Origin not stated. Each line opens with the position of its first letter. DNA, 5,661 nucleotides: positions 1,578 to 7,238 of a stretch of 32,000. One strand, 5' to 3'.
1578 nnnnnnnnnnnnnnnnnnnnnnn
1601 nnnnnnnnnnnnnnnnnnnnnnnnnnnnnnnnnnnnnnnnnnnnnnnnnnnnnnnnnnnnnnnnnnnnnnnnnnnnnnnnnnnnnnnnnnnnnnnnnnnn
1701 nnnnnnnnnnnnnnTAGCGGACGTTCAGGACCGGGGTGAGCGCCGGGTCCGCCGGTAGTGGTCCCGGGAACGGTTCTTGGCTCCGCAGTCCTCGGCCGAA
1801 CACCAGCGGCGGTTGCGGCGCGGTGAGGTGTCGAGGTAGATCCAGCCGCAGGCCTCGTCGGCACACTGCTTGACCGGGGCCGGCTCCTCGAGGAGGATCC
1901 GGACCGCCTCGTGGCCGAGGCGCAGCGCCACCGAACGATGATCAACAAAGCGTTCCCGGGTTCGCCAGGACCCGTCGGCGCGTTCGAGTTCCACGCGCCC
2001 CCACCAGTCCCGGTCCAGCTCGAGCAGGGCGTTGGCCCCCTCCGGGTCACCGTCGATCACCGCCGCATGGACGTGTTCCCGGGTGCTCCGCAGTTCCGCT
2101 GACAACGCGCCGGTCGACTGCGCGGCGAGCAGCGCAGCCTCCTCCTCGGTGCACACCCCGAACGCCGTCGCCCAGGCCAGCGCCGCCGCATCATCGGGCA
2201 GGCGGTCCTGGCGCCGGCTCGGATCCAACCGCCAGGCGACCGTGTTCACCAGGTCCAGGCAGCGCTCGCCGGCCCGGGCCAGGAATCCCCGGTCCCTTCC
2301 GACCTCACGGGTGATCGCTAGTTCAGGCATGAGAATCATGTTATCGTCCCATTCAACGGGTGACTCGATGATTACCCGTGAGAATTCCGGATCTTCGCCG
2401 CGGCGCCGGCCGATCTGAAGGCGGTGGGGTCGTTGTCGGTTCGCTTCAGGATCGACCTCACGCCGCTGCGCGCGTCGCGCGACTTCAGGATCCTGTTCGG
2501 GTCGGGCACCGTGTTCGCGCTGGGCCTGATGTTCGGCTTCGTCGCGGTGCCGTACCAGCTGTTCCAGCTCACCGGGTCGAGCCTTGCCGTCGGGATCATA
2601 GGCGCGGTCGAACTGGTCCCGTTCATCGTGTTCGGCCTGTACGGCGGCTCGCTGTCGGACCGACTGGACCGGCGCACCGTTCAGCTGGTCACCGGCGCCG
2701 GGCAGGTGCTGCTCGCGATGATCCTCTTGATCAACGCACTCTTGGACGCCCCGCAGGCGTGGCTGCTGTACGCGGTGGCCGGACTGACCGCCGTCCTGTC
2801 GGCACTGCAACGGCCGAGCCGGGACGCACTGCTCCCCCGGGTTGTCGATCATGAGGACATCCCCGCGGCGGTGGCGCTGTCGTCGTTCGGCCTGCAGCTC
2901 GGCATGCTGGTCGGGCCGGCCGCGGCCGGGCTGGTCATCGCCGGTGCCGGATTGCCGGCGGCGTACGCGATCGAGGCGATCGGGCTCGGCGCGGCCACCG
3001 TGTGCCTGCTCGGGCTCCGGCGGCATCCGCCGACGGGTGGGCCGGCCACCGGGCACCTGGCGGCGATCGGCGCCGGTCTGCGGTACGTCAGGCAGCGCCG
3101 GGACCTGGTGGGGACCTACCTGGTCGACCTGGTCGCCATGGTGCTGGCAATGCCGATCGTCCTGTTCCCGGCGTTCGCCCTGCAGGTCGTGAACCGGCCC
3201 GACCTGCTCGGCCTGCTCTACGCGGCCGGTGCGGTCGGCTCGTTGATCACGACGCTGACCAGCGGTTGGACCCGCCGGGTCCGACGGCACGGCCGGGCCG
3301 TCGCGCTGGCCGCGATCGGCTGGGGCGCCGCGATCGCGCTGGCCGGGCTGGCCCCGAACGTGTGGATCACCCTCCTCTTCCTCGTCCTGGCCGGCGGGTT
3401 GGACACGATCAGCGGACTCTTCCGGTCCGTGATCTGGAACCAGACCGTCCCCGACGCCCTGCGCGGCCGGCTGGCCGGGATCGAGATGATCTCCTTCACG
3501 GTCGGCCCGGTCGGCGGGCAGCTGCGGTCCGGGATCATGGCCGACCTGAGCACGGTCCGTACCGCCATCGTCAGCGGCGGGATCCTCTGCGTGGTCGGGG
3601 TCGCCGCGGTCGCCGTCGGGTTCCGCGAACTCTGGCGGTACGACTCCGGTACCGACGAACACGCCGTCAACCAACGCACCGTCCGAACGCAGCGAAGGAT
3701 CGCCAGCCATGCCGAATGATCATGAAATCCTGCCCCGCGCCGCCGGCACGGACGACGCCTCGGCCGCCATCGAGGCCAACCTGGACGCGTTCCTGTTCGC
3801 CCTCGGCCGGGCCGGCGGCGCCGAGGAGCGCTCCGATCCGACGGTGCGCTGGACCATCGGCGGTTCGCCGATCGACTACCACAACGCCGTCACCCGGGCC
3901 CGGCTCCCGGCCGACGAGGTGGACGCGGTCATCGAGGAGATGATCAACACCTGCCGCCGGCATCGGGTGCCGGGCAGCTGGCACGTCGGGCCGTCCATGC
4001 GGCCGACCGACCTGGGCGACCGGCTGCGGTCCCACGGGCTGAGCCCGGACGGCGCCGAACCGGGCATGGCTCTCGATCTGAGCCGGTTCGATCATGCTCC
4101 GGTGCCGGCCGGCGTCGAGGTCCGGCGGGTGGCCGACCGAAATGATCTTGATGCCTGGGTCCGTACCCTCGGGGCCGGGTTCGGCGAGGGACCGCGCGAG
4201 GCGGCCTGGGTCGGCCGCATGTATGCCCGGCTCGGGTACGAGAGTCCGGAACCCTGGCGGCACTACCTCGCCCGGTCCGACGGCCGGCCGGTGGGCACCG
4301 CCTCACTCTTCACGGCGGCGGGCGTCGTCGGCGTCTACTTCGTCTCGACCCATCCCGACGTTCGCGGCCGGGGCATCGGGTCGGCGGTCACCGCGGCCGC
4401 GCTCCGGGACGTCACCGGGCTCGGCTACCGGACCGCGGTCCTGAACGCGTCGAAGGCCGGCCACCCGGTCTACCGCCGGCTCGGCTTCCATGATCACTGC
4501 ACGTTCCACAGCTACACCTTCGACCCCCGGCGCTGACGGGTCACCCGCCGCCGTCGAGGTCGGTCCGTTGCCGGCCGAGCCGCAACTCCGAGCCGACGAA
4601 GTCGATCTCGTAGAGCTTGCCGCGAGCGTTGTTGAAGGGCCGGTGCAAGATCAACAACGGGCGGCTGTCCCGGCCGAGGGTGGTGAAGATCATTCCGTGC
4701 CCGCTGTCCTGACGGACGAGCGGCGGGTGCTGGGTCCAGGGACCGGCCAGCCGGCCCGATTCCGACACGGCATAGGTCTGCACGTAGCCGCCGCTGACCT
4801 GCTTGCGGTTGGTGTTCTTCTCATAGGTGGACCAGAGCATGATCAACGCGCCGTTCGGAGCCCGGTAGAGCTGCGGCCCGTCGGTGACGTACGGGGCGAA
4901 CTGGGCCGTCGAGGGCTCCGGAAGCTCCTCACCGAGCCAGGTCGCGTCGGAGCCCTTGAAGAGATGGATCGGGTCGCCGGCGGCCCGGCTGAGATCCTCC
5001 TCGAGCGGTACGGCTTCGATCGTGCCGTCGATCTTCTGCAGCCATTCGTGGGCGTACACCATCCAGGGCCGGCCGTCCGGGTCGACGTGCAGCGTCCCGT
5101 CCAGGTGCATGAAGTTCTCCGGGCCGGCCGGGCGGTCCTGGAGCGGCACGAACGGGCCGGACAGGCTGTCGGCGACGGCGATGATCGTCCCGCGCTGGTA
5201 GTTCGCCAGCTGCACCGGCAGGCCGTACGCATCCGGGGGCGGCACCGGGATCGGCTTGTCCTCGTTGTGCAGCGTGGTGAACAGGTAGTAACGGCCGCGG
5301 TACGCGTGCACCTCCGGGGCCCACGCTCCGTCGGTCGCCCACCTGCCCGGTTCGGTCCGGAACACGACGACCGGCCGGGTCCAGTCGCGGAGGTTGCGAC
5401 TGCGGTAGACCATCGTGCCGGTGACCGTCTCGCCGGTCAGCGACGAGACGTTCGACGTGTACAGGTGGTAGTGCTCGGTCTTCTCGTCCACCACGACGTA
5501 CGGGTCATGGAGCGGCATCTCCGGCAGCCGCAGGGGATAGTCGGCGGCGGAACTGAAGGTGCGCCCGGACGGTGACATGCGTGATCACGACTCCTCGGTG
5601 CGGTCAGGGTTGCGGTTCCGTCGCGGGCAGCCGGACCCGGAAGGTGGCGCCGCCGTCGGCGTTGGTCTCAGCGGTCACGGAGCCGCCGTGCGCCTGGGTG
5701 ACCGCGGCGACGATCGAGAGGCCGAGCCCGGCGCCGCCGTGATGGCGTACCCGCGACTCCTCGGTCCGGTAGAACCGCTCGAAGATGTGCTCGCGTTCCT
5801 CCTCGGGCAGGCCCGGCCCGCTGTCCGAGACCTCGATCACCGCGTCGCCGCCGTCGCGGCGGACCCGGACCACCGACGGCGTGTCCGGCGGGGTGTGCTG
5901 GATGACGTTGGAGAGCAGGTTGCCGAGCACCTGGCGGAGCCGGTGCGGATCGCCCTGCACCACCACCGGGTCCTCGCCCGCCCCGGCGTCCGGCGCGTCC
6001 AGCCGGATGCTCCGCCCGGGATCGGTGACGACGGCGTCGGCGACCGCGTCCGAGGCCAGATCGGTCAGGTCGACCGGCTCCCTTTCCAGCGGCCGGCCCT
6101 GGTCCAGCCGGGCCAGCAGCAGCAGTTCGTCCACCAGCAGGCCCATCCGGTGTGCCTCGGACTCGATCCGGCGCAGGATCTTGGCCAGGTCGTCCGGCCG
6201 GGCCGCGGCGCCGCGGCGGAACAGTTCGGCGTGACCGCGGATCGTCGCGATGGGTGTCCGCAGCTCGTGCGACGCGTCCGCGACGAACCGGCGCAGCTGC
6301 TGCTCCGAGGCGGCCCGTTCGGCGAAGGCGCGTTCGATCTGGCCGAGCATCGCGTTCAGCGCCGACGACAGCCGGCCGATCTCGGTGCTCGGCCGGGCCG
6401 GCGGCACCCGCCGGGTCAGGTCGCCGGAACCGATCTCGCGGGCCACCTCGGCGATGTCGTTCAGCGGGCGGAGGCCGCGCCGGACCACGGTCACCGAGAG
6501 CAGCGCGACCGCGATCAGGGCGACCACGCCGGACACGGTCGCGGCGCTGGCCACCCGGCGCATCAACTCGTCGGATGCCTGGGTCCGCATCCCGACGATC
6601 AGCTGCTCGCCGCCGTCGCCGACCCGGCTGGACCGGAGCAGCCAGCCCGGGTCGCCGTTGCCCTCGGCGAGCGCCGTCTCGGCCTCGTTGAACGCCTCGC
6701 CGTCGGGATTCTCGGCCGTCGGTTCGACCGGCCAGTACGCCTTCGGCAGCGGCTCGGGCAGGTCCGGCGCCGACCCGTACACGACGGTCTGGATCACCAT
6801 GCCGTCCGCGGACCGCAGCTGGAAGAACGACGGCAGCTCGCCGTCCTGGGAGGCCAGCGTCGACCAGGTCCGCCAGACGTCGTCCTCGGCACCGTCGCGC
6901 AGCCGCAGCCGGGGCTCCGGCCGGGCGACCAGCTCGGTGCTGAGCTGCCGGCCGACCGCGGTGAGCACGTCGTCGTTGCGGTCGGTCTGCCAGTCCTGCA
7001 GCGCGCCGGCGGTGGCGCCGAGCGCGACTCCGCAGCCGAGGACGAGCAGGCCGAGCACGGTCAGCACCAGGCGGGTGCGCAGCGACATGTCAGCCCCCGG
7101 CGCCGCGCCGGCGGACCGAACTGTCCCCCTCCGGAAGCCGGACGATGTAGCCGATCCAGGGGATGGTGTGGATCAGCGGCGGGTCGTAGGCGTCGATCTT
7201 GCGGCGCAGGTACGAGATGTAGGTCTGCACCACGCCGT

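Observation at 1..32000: TGATCA behaves like a highly iterated palindrome across the whole window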

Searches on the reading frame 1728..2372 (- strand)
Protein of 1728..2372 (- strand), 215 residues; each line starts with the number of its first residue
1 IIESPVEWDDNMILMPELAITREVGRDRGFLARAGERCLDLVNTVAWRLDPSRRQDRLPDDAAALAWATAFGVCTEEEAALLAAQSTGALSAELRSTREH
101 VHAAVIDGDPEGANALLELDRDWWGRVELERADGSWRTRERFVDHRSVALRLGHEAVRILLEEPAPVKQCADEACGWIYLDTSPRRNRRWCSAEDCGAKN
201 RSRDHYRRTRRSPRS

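Call 64: search_protein_families(library=padloc, proteins=[window:1728-2372:-], max_evalue=0.01)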
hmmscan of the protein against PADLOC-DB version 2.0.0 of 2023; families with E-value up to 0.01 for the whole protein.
window:1728-2372:- (215 aa): 0 families

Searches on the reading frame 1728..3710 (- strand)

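Call 7: search_protein_families(library=pfam, proteins=[window:1728-3710:-])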
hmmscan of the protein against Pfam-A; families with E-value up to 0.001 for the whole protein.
window:1728-3710:- (661 aa): 1 family
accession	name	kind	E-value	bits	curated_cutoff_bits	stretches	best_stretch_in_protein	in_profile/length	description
PF11706.13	zf-CGNR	-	2.3e-13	50.1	24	1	613-654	2-43/44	CGNR zinc finger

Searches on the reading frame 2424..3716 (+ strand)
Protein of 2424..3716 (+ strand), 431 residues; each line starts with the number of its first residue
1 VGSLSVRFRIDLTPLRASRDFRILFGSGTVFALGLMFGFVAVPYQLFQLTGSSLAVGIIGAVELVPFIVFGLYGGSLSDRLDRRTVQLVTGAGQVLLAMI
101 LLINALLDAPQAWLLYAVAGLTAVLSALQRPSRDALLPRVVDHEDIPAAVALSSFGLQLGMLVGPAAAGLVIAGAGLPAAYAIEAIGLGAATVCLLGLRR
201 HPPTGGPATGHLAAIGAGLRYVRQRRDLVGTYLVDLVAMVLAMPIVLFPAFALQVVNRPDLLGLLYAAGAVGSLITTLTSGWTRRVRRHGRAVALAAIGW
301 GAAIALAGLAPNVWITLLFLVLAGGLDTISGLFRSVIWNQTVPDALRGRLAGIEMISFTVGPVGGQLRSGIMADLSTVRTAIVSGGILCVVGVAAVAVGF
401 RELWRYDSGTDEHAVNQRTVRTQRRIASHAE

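Call 7: search_protein_families(library=pfam, proteins=[window:2424-3716:+])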
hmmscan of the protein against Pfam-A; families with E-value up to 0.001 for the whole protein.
window:2424-3716:+ (431 aa): 2 families
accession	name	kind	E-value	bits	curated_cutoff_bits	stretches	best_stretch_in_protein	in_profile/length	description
PF05977.19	MFS_3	-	4.8e-33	114.8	27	1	12-396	4-390/524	Transmembrane secretion effector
PF07690.21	MFS_1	-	4.9e-25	88.6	33.4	2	25-283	2-261/347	Major Facilitator Superfamily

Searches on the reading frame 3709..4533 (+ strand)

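Call 7: search_protein_families(library=pfam, proteins=[window:3709-4533:+])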
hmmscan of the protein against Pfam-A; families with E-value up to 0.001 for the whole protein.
window:3709-4533:+ (275 aa): 6 families
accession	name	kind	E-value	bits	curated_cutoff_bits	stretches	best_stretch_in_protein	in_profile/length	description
PF13508.13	Acetyltransf_7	-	3.7e-11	43.7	27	1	184-261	4-83/84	Acetyltransferase (GNAT) domain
PF00583.31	Acetyltransf_1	-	4.4e-11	43.5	20.7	1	178-260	29-116/116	Acetyltransferase (GNAT) family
PF13527.13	Acetyltransf_9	-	3.2e-08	34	25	1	140-260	3-124/127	Acetyltransferase (GNAT) domain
PF13673.13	Acetyltransf_10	-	6.2e-08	33.1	23.6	1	185-263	33-110/128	Acetyltransferase (GNAT) domain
PF13480.13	Acetyltransf_6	-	7.3e-08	33.1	22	1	135-243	19-132/143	Acetyltransferase (GNAT) domain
PF08445.16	FR47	-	4.2e-05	23.9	22.1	1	209-262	24-79/86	FR47-like protein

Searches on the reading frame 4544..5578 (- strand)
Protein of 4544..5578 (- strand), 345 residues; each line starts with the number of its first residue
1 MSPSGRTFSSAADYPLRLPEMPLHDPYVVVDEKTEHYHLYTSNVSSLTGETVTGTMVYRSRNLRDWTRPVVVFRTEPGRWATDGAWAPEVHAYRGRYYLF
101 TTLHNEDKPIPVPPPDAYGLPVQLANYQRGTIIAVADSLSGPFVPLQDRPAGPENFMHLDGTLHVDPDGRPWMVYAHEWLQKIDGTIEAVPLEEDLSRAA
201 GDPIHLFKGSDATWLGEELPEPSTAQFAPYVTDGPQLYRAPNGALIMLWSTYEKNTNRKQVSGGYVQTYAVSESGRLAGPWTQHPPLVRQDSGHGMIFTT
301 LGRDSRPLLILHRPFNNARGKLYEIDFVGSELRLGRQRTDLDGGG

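Call 7: search_protein_families(library=pfam, proteins=[window:4544-5578:-])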
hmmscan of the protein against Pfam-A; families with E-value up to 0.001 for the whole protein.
window:4544-5578:- (345 aa): 1 family
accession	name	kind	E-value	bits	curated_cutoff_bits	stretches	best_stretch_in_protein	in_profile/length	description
PF04616.20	Glyco_hydro_43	-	4.1e-27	95.7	32.2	1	23-298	10-248/288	Glycosyl hydrolases family 43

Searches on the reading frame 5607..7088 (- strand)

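Call 7: search_protein_families(library=pfam, proteins=[window:5607-7088:-])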
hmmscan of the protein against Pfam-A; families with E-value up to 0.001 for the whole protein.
window:5607-7088:- (494 aa): 4 families
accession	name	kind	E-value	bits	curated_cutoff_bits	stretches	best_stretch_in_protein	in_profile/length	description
PF02518.31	HATPase_c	-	1.8e-31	109.3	26.4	1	379-490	1-110/111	Histidine kinase-, DNA gyrase B-, and HSP90-like ATPase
PF00512.31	HisKA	-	5.6e-20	71.6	26.9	1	265-331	2-66/66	His Kinase A (phospho-acceptor) domain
PF00672.30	HAMP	-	1.9e-14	54.1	25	1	201-252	2-52/53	HAMP domain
PF13581.12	HATPase_c_2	-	8e-05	23.1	27.4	1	383-466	31-111/127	Histidine kinase-like ATPase domain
